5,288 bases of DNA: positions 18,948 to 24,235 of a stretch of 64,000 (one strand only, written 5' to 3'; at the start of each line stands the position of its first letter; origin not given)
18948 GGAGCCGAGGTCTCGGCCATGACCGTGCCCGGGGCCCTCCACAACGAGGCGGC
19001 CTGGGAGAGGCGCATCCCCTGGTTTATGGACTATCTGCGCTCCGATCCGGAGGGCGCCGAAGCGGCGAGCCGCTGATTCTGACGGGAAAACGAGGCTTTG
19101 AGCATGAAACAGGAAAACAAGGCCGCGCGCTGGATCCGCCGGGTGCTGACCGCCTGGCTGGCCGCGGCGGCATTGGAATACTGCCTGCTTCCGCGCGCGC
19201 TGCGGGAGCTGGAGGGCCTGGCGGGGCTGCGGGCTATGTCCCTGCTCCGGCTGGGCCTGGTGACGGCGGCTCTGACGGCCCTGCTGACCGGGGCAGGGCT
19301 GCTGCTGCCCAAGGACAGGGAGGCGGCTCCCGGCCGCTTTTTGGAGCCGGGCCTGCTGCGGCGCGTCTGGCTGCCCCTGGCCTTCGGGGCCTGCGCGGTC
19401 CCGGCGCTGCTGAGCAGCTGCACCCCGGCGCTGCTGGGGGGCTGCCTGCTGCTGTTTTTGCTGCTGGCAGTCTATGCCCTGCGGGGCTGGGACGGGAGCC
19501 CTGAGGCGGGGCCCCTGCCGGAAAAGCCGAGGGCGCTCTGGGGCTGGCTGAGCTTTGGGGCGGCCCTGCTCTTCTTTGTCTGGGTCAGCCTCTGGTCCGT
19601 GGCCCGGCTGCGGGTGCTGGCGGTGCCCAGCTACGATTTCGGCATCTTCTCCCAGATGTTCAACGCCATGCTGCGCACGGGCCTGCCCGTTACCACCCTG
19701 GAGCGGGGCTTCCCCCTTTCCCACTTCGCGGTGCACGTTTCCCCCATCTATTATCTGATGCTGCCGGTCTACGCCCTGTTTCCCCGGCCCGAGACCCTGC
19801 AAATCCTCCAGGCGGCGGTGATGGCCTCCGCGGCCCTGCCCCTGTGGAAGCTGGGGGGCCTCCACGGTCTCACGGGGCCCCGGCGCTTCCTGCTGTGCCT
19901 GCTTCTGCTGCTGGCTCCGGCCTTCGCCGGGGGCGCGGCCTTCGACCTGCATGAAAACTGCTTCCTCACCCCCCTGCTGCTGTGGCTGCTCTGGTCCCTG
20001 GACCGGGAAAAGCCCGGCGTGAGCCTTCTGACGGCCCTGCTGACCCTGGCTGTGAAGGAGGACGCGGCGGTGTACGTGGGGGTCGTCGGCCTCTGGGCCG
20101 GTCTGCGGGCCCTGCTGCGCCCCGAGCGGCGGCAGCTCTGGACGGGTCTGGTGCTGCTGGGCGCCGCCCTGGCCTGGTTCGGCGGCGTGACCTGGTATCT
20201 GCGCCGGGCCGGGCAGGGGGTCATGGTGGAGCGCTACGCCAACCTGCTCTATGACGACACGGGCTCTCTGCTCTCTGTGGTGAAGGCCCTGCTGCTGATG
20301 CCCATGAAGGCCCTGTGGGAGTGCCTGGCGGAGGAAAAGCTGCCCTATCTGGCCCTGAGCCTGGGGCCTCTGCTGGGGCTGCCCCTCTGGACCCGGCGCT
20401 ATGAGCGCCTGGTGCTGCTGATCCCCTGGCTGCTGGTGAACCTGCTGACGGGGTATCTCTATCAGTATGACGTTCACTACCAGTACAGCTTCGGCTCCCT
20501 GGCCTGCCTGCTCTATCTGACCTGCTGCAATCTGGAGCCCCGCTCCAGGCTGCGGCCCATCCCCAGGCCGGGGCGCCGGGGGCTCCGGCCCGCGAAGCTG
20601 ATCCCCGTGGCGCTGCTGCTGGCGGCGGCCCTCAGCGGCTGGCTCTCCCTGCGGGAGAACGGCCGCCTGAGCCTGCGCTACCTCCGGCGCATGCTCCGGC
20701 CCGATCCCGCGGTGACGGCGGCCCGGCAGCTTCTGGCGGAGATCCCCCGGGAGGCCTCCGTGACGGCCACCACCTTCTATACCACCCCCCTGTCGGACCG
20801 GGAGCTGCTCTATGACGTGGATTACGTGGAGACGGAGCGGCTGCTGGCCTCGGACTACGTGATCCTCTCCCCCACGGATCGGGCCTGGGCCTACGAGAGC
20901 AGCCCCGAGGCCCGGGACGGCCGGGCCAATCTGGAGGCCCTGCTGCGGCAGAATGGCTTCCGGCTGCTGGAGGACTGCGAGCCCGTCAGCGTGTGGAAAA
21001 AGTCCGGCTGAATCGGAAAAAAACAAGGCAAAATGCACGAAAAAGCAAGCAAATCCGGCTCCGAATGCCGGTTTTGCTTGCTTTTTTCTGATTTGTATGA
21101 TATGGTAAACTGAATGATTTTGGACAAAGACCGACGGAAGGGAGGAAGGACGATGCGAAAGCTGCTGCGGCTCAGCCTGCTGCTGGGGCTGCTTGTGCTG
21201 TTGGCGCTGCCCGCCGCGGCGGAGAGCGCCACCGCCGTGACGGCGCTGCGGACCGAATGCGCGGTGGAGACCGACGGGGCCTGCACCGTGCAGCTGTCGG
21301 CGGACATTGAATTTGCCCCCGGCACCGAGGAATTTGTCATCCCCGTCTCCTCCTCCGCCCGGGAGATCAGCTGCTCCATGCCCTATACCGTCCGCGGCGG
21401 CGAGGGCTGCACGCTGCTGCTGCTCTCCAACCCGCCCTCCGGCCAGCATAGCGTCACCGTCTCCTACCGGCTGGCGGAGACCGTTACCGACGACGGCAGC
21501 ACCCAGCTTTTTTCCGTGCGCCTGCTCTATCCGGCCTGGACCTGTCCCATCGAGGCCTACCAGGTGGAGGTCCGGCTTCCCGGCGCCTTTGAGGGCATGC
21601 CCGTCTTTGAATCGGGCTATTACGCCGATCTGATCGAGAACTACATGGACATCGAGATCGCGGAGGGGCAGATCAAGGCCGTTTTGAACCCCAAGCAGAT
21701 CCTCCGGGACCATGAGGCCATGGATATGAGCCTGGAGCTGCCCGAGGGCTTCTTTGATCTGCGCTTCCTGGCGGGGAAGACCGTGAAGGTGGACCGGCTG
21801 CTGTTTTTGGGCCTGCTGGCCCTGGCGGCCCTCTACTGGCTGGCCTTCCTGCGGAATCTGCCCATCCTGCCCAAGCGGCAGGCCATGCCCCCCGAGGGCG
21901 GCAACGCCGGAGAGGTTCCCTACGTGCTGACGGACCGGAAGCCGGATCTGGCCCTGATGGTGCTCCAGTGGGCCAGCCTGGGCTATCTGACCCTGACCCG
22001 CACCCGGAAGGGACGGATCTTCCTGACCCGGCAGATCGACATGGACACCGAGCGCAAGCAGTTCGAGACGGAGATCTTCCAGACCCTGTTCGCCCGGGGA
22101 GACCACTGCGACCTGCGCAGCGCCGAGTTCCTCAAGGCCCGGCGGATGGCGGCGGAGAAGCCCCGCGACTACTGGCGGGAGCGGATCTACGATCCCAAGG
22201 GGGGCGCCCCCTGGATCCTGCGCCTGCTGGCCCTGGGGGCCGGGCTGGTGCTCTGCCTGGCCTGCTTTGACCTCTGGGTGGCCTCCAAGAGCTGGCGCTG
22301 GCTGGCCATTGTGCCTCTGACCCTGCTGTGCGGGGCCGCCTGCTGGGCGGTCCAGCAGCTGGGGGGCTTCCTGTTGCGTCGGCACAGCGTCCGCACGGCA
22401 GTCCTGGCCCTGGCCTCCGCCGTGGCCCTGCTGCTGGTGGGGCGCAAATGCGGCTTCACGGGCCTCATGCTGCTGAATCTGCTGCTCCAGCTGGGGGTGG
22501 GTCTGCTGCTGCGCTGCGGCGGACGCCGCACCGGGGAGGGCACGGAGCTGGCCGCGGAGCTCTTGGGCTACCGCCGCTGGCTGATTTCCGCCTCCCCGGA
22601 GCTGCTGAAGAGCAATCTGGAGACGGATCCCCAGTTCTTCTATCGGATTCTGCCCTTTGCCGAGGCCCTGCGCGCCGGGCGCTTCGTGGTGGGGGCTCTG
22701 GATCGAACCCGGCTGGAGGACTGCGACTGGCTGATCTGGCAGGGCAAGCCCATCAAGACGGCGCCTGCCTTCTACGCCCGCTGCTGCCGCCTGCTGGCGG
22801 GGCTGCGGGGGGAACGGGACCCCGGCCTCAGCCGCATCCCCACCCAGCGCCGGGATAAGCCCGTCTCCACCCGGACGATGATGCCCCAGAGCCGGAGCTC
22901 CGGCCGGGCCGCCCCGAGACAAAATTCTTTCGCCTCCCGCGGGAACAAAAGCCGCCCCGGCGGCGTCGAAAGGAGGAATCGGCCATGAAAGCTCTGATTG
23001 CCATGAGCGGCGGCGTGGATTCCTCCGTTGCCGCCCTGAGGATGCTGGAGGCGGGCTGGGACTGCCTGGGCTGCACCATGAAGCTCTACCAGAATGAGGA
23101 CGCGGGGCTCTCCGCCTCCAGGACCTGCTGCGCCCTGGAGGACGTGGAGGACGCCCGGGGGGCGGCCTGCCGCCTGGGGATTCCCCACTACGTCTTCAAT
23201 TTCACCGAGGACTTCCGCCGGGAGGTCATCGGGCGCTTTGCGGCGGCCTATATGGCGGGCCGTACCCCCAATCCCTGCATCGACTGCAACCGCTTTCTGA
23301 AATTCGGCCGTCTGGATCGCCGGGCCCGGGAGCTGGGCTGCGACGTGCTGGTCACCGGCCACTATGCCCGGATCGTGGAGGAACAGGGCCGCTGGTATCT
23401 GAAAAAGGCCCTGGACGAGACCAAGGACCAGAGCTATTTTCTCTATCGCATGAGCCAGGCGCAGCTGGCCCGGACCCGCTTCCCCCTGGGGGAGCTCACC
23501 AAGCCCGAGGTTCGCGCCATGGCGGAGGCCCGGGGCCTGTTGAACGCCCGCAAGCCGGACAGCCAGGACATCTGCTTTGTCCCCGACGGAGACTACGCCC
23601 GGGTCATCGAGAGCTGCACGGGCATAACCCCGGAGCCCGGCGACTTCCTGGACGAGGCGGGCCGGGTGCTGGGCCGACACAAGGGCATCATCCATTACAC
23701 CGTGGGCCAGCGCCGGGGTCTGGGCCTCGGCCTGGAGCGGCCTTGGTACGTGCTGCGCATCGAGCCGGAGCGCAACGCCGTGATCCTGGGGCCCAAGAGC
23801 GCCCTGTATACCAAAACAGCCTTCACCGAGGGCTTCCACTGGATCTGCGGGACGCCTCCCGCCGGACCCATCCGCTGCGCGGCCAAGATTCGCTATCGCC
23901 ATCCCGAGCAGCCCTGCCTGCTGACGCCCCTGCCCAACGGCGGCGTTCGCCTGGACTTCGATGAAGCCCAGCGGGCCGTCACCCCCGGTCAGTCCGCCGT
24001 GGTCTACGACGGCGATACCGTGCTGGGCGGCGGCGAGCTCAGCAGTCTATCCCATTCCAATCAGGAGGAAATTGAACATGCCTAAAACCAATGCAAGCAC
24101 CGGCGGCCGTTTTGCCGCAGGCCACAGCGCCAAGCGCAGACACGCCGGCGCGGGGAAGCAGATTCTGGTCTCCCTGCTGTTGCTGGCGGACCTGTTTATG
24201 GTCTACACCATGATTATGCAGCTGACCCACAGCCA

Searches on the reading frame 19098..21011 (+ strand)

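Call 28: search_protein_families(library=pfam, proteins=[window:19098-21011:+])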
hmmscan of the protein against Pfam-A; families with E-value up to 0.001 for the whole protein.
window:19098-21011:+ (637 aa): 1 family
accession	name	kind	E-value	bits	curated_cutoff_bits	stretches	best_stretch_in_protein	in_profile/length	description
PF09852.15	DUF2079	-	4.4e-52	178.1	28.2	1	170-602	1-433/459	Predicted membrane protein (DUF2079)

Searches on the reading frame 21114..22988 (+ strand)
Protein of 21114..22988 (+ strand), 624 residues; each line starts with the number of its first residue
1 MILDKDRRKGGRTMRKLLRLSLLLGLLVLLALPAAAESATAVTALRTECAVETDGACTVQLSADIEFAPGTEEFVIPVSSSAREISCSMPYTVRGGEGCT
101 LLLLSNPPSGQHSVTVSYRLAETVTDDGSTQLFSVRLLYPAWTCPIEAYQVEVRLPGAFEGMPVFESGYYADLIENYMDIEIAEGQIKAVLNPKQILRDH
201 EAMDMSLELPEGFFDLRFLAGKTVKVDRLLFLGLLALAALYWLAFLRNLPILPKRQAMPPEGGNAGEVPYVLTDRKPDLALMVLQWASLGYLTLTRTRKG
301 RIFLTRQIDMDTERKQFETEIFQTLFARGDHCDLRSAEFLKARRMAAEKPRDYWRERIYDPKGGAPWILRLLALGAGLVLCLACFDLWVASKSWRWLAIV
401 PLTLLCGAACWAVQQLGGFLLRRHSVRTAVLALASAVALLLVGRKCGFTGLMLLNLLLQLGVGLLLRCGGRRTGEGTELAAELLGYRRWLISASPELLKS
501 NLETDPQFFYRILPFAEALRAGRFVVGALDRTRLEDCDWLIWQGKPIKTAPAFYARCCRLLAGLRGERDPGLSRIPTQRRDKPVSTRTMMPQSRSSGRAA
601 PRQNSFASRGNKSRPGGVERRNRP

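Call 28: search_protein_families(library=pfam, proteins=[window:21114-22988:+])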
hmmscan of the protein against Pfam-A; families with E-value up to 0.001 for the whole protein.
window:21114-22988:+ (624 aa): 2 families
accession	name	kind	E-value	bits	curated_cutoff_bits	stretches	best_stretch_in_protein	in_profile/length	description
PF20990.2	DUF2207_C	-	3.8e-13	50.2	33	1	259-519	8-237/247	Predicted membrane protein (DUF2207) C-terminal domain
PF09972.14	DUF2207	-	7e-05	23.6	24.4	1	83-173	74-126/172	Predicted membrane protein (DUF2207) N-terminal domain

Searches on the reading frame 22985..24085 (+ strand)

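Call 28: search_protein_families(library=pfam, proteins=[window:22985-24085:+])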
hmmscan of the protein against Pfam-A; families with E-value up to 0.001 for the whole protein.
window:22985-24085:+ (366 aa): 3 families
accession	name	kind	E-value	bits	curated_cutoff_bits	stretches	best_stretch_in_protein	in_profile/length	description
PF03054.22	tRNA_Me_trans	-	2.1e-71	240.2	20.6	1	2-200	2-201/202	tRNA methyl transferase HUP domain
PF20258.4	tRNA_Me_trans_C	-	6.4e-22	78.1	20.6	1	281-350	6-75/77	Aminomethyltransferase beta-barrel domain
PF20259.3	tRNA_Me_trans_M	-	3.1e-19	68.7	27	1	214-269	8-65/66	tRNA methyl transferase PRC-barrel domain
